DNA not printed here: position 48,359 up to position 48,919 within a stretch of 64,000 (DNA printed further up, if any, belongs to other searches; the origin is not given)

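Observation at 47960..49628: Low-GC (~40%) 1.6-kb island with three orphan small genes and a 490-bp AT-rich non-coding core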

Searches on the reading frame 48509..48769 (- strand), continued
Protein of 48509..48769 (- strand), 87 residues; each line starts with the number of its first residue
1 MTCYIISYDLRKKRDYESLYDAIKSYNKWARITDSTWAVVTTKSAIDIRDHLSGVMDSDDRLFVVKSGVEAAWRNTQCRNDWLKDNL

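Call 45: search_solved_structures(query=A3, max_evalue=10, show_alignments=3)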
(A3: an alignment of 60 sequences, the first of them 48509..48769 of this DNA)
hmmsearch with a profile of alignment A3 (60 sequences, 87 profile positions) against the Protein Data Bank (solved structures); distinct sequences matched with E-value up to 10: 9.
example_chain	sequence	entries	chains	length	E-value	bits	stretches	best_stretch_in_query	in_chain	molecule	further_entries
2lnd_A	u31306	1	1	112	0.0043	20.5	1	26-70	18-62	DE NOVO DESIGNED PROTEIN, PFK fold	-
2lvb_A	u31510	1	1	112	0.0059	20.1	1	29-70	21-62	DE NOVO DESIGNED PFK fold PROTEIN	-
7mi4_E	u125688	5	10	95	0.012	19.1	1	3-32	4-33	CRISPR-associated endoribonuclease Cas2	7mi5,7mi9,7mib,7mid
2oyy_A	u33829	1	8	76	0.023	18.2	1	35-84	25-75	Hexameric cytochrome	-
7kft_B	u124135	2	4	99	0.16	15.5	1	1-56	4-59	Cas2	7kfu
2llz_A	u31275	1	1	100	0.31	14.5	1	24-53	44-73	Uncharacterized protein yjdK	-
6c4v_A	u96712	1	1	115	0.7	13.4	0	29-57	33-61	Polyketide synthase Pks13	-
4jis_A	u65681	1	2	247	1.4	12.5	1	39-69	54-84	ribitol-5-phosphate cytidylyltransferase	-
6cg9_A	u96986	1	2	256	1.5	12.4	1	15-66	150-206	Triosephosphate isomerase, cytosolic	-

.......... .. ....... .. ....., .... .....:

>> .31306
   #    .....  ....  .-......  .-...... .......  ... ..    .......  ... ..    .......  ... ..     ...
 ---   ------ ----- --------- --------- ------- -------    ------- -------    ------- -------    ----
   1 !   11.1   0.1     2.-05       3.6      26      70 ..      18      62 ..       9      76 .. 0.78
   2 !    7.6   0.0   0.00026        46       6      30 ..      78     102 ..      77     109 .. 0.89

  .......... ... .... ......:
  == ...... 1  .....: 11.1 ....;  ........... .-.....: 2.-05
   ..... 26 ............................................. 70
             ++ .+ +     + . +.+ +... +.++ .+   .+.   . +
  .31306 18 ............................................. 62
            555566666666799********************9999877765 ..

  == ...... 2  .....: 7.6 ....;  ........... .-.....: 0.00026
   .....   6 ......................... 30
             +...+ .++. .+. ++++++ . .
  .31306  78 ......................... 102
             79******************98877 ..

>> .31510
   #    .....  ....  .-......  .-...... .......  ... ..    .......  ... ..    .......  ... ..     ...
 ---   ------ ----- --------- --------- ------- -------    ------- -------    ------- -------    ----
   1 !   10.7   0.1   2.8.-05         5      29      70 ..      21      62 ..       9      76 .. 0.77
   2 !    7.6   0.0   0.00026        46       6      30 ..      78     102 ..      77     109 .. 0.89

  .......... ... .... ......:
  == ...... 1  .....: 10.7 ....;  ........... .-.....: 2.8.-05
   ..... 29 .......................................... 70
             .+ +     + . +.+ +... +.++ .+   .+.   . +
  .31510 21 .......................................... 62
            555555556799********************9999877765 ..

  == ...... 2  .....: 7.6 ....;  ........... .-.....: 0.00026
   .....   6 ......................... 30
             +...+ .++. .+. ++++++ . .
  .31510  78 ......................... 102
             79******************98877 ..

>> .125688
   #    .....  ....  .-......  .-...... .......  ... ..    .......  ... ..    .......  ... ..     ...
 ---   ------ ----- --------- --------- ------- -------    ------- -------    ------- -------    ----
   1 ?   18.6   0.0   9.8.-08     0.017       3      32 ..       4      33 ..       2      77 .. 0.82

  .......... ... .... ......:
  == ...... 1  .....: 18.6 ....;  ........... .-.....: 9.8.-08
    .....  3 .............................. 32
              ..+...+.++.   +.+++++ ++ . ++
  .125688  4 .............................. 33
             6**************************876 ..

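Call 51: search_dna_similar(query=window:48509-48769:-, collection=phages, mode=protein, max_evalue=0.001, max_rows=48)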
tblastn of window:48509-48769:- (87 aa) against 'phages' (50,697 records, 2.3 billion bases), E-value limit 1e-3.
Records with a match: 48; places in all: 48; records where one place covers at least 80% of the query: 43.
Best place of each record, by identity: <60% 48.
By first word of the organism name: Staphylococcus 24; Enterococcus 10; Klebsiella 4; Bacteriophage 2; Mannheimia 2; Clostridium 2; Bacillus 2; Enterobacteria 1; Pasteurella 1.
By host as written in the record: Staphylococcus pseudintermedius 11; Enterococcus faecalis 10; Staphylococcus pseudintermedius E140 5; - 4; Staphylococcus pseudintermedius strain E045 2; Staphylococcus pseudintermedius strain E139 2; Staphylococcus epidermidis 36-1 2; Mannheimia haemolytica 587A serotype A2 2; and 7 more.
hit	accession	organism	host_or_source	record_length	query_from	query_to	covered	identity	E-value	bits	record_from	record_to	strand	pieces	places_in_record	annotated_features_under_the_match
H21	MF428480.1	Staphylococcus phage SN10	Staphylococcus pseudintermedius E140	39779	1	85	98%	48.2%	7e-15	73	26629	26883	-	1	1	hypothetical protein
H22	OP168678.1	Staphylococcus phage vB_SpsS_VL4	Staphylococcus pseudintermedius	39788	1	85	98%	48.2%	7e-15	73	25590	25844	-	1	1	CRISPR-associated endonuclease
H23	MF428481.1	Staphylococcus phage SN8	Staphylococcus pseudintermedius E140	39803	1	85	98%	48.2%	7e-15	73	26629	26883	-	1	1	hypothetical protein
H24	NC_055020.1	Staphylococcus phage SN8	Staphylococcus pseudintermedius E140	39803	1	85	98%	48.2%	7e-15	73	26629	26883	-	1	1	CRISPR-associated endonuclease Cas2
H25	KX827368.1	Staphylococcus phage SpT5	Staphylococcus pseudintermedius strain ...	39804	1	85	98%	48.2%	7e-15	73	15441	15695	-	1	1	CRISPR associated protein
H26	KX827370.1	Staphylococcus phage SpT252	Staphylococcus pseudintermedius strain ...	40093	1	85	98%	48.2%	7e-15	73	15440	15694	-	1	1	CRISPR associated protein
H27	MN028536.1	Staphylococcus phage vB_SpsM_WIS42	Staphylococcus pseudintermedius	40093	1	85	98%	48.2%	7e-15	73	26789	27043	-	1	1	CRISPR-associated protein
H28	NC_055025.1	Staphylococcus phage vB_SpsM_WIS42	Staphylococcus pseudintermedius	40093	1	85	98%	48.2%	7e-15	73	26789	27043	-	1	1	CRISPR-associated endonuclease Cas2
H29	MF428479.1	Staphylococcus phage SN11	Staphylococcus pseudintermedius E140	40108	1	85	98%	48.2%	7e-15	73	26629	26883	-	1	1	hypothetical protein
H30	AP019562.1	Staphylococcus phage SP276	Staphylococcus pseudintermedius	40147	1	85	98%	48.2%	7e-15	73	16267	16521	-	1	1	hypothetical protein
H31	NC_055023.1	Staphylococcus phage SP276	Staphylococcus pseudintermedius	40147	1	85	98%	48.2%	7e-15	73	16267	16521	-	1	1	CRISPR-associated endonuclease Cas2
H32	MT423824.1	Staphylococcus virus pSp_SNUABM-S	Staphylococcus pseudintermedius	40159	1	85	98%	48.2%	7e-15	73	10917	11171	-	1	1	putative CRISPR associated protein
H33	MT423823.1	Staphylococcus virus pSp_SNUABM-J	Staphylococcus pseudintermedius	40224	1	85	98%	48.2%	7e-15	73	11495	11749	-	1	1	putative CRISPR associated protein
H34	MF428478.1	Staphylococcus phage SN13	Staphylococcus pseudintermedius E140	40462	1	85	98%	48.2%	7e-15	73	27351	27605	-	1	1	hypothetical protein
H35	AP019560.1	Staphylococcus phage SP120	Staphylococcus pseudintermedius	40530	1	85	98%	48.2%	7e-15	73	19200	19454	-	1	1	hypothetical protein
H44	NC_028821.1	Staphylococcus phage StB20-like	Staphylococcus epidermidis 36-1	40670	1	87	100%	43.7%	1e-15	75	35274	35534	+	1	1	cas2: CRISPR-associated endonuclease Cas2 | hypothetical protein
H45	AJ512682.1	Enterobacteria phage P2-EC53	Escherichia coli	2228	5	75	82%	47.2%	8e-10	59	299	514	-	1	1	none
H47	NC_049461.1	Bacteriophage R18C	rabbit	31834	5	75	82%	47.2%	8e-10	59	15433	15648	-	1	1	hypothetical protein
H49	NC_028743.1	Mannheimia phage vB_MhS_587AP2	Mannheimia haemolytica 587A serotype A2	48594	1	86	99%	38.6%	2e-8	55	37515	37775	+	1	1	hypothetical protein (x2)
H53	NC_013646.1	Enterococcus phage phiFL1A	Enterococcus faecalis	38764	1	84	97%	38.4%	5e-8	54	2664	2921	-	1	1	gp05: hypothetical protein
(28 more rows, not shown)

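Call 52: search_dna_similar(query=window:48509-48769:-, collection=plasmids, mode=protein, max_evalue=0.001, max_rows=40)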
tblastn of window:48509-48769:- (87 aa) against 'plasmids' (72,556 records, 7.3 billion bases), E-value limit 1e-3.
Records with a match: 90; places in all: 97; records where one place covers at least 80% of the query: 72.
Best place of each record, by identity: <60% 90.
By first word of the organism name: Vibrio 28; Klebsiella 14; Enterobacter 12; Acinetobacter 10; Bacillus 6; Clavibacter 5; Citrobacter 3; Enterococcus 1; Staphylococcus 1; Rahnella 1; and 9 more.
By predicted mobility (MOB-suite, as given by PLSDB): non-mobilizable 46; mobilizable 43; conjugative 1.
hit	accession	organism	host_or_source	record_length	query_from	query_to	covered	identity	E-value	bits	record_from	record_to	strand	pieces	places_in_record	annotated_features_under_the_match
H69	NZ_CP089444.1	Klebsiella quasipneumoniae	bacteria,chicken meat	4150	1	87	100%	56.2%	1e-24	102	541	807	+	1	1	hypothetical protein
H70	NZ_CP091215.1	Enterococcus faecium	Homo sapiens,whole organism,fecal sample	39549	1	87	100%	45.5%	1e-15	77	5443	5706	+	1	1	hypothetical protein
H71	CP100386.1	Staphylococcus epidermidis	single cell,human skin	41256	1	87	100%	43.7%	5e-15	75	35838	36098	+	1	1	CRISPR-associated endonuclease Cas2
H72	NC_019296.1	Rahnella sp. WMR114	Allium ampeloprasum,host root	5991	1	86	99%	41.4%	3e-13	70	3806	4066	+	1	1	hypothetical protein | PIN-like domain-containing protein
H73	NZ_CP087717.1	Acinetobacter pittii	Homo sapiens,pure culture,hydrothorax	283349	1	87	100%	40.2%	4e-14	72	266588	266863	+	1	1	hypothetical protein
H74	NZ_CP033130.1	Acinetobacter wuhouensis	Culture,Sewage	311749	1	87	100%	40.2%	4e-14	72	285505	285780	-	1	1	hypothetical protein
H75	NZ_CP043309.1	Acinetobacter johnsonii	sewage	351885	1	87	100%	40.2%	4e-14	72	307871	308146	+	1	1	hypothetical protein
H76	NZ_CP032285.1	Acinetobacter sp. WCHA55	Culture,Sewage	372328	1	87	100%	40.2%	4e-14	72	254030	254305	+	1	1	hypothetical protein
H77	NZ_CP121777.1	Acinetobacter johnsonii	Sputum,patient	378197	1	87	100%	40.2%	4e-14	72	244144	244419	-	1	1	hypothetical protein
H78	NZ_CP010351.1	Acinetobacter johnsonii XBB1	Hospital sewage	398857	1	87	100%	40.2%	4e-14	72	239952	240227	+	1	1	hypothetical protein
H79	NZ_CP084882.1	Natrinema zhouii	pure culture,Salt mine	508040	2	87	99%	40.4%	1e-10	62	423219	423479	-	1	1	hypothetical protein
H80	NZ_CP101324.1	Natronomonas gomsonensis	cell culture,sediment of a solar saltern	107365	1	87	100%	39.4%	5e-7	52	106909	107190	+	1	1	hypothetical protein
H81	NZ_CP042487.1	Klebsiella pneumoniae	Homo sapiens,Whole organism,clinical ...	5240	1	86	99%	39.1%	4e-14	72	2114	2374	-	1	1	hypothetical protein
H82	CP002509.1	Bacillus thuringiensis serovar finitimus YBT-020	-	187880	1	87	100%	38.2%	7e-12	66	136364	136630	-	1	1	putative SinR-like protein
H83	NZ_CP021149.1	Vibrio campbellii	Penaeus vannamei,Single cell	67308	1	81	93%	40.2%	4e-10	61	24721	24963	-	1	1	none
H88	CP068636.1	Vibrio parahaemolyticus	Penaeus vannamei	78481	1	81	93%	40.2%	4e-10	61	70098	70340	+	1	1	CRISPR-associated endonuclease Cas2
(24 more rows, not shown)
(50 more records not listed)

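Call 53: get_annotated_region(hit=H47, flank=4000)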
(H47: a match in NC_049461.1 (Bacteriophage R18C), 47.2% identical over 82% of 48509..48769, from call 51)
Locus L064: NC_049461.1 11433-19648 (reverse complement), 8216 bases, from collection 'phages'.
description: Bacteriophage R18C, complete genome.
organism: Bacteriophage R18C (NCBI taxid 2592161)
taxonomy: Viruses; Duplodnaviria; Heunggongvirae; Uroviricota; Caudoviricetes; Peduoviridae; Peduovirus; Peduovirus R18C
host: -; source: rabbit; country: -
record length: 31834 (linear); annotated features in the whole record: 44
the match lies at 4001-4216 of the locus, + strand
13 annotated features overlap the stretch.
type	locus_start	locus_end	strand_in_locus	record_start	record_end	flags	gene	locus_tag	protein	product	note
CDS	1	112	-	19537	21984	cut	-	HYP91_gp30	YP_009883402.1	tail length tape measure protein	-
CDS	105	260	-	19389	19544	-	-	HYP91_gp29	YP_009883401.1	tail protein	-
CDS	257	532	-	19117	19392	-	-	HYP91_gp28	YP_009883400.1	tail protein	GpE+E'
CDS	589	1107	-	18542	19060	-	-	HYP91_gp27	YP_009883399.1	head closure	-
CDS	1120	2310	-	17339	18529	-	-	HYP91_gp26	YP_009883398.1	tail sheath protein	-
CDS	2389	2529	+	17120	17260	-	-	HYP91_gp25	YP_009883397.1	hypothetical protein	-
CDS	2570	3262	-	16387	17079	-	-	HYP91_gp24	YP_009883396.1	hypothetical protein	-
CDS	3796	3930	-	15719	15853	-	-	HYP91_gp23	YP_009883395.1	hypothetical protein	-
CDS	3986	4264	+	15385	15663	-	-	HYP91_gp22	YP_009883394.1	hypothetical protein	-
CDS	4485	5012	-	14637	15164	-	-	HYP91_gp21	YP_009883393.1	tail fiber assembly protein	-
CDS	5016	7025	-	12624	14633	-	-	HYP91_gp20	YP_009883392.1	tail fiber protein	-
CDS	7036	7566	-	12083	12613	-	-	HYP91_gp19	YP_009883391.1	tail protein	-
CDS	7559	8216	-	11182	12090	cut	-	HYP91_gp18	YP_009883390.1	baseplate protein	-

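Call 54: get_annotated_region(hit=H69, flank=2500)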
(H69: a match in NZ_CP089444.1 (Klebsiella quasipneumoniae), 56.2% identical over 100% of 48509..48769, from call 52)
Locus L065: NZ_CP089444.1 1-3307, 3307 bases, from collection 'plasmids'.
description: Klebsiella quasipneumoniae strain GLW9C22 plasmid pHNLW22-3, complete sequence
organism: Klebsiella quasipneumoniae (NCBI taxid 1463165)
taxonomy: Bacteria; Pseudomonadota; Gammaproteobacteria; Enterobacterales; Enterobacteriaceae; Klebsiella; Klebsiella quasipneumoniae
host: -; source: bacteria,chicken meat; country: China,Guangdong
typing (MOB-suite, as given by PLSDB): non-mobilizable; replicon ColRNAI_rep_cluster_1987
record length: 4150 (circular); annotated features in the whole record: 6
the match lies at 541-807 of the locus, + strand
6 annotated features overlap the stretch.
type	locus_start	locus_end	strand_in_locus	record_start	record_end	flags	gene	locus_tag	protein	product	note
CDS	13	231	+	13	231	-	-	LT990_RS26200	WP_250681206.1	hypothetical protein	-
CDS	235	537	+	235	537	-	-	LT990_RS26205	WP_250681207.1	hypothetical protein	-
CDS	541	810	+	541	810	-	-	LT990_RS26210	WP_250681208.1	hypothetical protein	-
CDS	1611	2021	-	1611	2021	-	-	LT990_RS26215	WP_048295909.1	helix-turn-helix domain-containing protein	-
CDS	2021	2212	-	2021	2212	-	-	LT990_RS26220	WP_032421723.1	Rop family plasmid primer RNA-binding protein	-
CDS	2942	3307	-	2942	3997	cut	-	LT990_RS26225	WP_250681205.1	hypothetical protein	-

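Call 55: get_annotated_region(hit=H72, flank=3000)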
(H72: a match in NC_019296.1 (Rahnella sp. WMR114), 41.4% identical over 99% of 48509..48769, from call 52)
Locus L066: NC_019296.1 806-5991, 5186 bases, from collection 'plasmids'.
description: Rahnella sp. WMR114 plasmid pHW114B, complete sequence
organism: Rahnella sp. WMR114 (NCBI taxid 657335)
taxonomy: Bacteria; Pseudomonadota; Gammaproteobacteria; Enterobacterales; Yersiniaceae; Rahnella; Rahnella sp. WMR114
host: -; source: Allium ampeloprasum,host root; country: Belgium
typing (MOB-suite, as given by PLSDB): non-mobilizable
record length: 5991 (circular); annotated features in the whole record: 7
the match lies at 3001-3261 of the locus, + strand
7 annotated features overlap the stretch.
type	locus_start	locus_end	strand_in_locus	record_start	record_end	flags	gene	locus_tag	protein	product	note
CDS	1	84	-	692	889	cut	-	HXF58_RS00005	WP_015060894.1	Rop family plasmid primer RNA-binding protein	-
CDS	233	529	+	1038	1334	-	-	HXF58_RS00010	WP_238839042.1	entry exclusion protein 1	-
CDS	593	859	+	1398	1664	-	-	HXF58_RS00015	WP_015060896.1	hypothetical protein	-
CDS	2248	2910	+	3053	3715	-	-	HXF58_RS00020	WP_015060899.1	hypothetical protein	-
CDS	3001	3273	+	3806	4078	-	-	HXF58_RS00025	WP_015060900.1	hypothetical protein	-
CDS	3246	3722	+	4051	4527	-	-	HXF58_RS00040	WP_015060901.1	PIN-like domain-containing protein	-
CDS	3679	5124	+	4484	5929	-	-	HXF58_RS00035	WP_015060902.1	PIN-like domain-containing protein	-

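Call 56: get_annotated_region(hit=H45, flank=2500)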
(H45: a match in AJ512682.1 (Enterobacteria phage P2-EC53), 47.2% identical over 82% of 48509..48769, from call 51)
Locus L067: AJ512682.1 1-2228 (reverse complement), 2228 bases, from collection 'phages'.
description: Bacteriophage P2-EC53 proviral Z-region, ORF1.
organism: Enterobacteria phage P2-EC53 (NCBI taxid 211908)
taxonomy: Viruses; Duplodnaviria; Heunggongvirae; Uroviricota; Caudoviricetes; Peduoviridae; Peduovirus; Peduovirus P2
host: Escherichia coli; source: -; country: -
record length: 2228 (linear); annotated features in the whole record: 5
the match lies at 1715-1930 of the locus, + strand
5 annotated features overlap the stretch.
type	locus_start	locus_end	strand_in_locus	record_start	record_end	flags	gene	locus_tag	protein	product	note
repeat_region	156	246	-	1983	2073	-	-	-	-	-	right inverted repeat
CDS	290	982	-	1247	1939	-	-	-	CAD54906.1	putative lysogenic conversion protein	ORF1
regulatory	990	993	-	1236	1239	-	-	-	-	ribosome_binding_site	-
regulatory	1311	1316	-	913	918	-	-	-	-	minus_10_signal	-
repeat_region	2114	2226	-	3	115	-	-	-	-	-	left inverted repeat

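Call 58: predict_structure(alignment_id=A5)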
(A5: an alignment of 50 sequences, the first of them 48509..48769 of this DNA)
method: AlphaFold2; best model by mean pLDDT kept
length: 87 residues; sequences in the alignment: 50
mean_pLDDT: 90.9   pTM: 0.80
mean pLDDT of the five models: 90.9, 86.1, 85.4, 84.3, 77.3
residues with pLDDT >= 90: 57; 70-90: 29; 50-70: 1; < 50: 0
segments of 3 or more residues with pLDDT < 50: none
pLDDT, mean of each block of 10 residues (from residue 1): 93 89 95 94 97 94 90 82 83
secondary structure, 60 per line:
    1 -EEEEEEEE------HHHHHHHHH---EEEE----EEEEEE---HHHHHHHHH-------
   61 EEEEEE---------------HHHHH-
elements in order: E2-9 H16-24 E28-31 E36-41 H45-53 E61-66 H82-86

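Call 60: fold_search(model_id=the predicted structure, library=pdb)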
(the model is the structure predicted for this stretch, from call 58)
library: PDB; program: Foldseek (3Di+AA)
matches with E <= 10: 1211; with E <= 0.001: 1
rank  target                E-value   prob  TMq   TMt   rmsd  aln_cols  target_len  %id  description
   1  4es1                  9.1e-04  1.00  0.61  0.57   3.3        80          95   16  Double-stranded Endonuclease Activity in B. halodurans Clustered Regularly Interspaced Short Palindromic Repeats (CRISPR (released 2012-08-22)
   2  1zpw                  1.2e-03  1.00  0.65  0.69   2.7        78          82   19  Crystal structure of a hypothetical protein TT1823 from Thermus thermophilus (released 2005-11-18)
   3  8d3l_E                1.4e-03  1.00  0.58  0.52   2.9        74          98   18  Type I-C Cas4-Cas1-Cas2 complex bound to a PAM/PAM prespacer (released 2022-11-02)
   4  7mid_D                1.6e-03  1.00  0.59  0.57   2.7        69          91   19  Sub-complex of Cas4-Cas1-Cas2 bound PAM containing DNA (released 2021-11-17)
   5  7mi4_E                1.6e-03  1.00  0.59  0.55   2.7        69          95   19  Symmetrical PAM-PAM prespacer bound Cas4/Cas1/Cas2 complex (released 2021-11-17)
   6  4es2                  1.8e-03  1.00  0.55  0.56   3.9        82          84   18  Double-stranded Endonuclease Activity in B. halodurans Clustered Regularly Interspaced Short Palindromic Repeats (CRISPR (released 2012-08-22)
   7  4es3                  2.6e-03  1.00  0.58  0.60   3.9        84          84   18  Double-stranded Endonuclease Activity in B. halodurans Clustered Regularly Interspaced Short Palindromic Repeats (CRISPR (released 2012-08-22)
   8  7f84_A                2.8e-03  1.00  0.57  0.56   3.9        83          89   14  Crystal structure of CRISPR-associated Cas2c of Leptospira interrogans (released 2022-07-06)
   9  2llz_MODEL_1_A        3.7e-03  1.00  0.48  0.43   4.3        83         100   17  GhoS (YjdK) monomer (released 2012-09-05)
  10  5h1o_A                3.9e-03  1.00  0.57  0.57   3.3        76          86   18  CRISPR-associated protein (released 2017-10-18)
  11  4qr0_B                6.7e-03  1.00  0.54  0.57   3.0        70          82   17  Crystal structure of Streptococcus pyogenes Cas2 at pH 5.6 (released 2014-11-26)
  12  2i0x                  7.1e-03  1.00  0.65  0.67   3.0        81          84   14  Hypothetical protein PF1117 from Pyrococcus furiosus (released 2006-10-10)
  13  2ivy                  1.5e-02  1.00  0.57  0.57   3.7        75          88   19  Crystal structure of hypothetical protein sso1404 from Sulfolobus solfataricus P2 (released 2006-06-28)
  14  3exc                  1.6e-02  1.00  0.62  0.68   2.3        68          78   16  Structure of the RNA'se SSO8090 from Sulfolobus solfataricus (released 2008-11-11)
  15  5h1o_B                1.7e-02  1.00  0.60  0.62   3.5        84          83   19  CRISPR-associated protein (released 2017-10-18)
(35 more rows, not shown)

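Call 81: get_annotated_region(hit=H44, flank=2500)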
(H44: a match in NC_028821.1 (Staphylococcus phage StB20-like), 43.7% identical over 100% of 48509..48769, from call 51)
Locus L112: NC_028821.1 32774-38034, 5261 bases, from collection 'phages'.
description: Staphylococcus phage StB20-like, complete genome.
organism: Staphylococcus phage StB20-like (NCBI taxid 1732064)
taxonomy: Viruses; Duplodnaviria; Heunggongvirae; Uroviricota; Caudoviricetes
host: Staphylococcus epidermidis 36-1; source: -; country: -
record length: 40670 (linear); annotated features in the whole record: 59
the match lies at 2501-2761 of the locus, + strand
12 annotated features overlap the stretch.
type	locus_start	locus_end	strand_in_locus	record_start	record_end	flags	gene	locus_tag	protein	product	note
CDS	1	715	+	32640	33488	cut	-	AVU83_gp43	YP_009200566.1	DUF4393 domain-containing protein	-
CDS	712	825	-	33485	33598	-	-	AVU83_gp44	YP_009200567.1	hypothetical protein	-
CDS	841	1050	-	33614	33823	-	-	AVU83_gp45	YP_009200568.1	hypothetical protein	-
CDS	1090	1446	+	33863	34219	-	-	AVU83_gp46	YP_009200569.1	hypothetical protein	-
CDS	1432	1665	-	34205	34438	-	-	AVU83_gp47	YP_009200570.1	transcriptional regulator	-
CDS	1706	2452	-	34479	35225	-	-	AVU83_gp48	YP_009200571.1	anti-repressor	-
CDS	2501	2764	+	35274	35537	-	cas2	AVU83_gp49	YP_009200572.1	CRISPR-associated endonuclease Cas2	-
CDS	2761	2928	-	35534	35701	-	-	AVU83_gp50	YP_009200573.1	hypothetical protein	-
CDS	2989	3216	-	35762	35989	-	-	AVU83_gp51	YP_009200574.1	transcriptional regulator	-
CDS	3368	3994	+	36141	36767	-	lexA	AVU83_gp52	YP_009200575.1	transcriptional repressor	-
CDS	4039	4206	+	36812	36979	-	-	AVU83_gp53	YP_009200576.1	hypothetical protein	-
CDS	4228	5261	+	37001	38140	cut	capA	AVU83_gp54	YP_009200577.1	CapA family protein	-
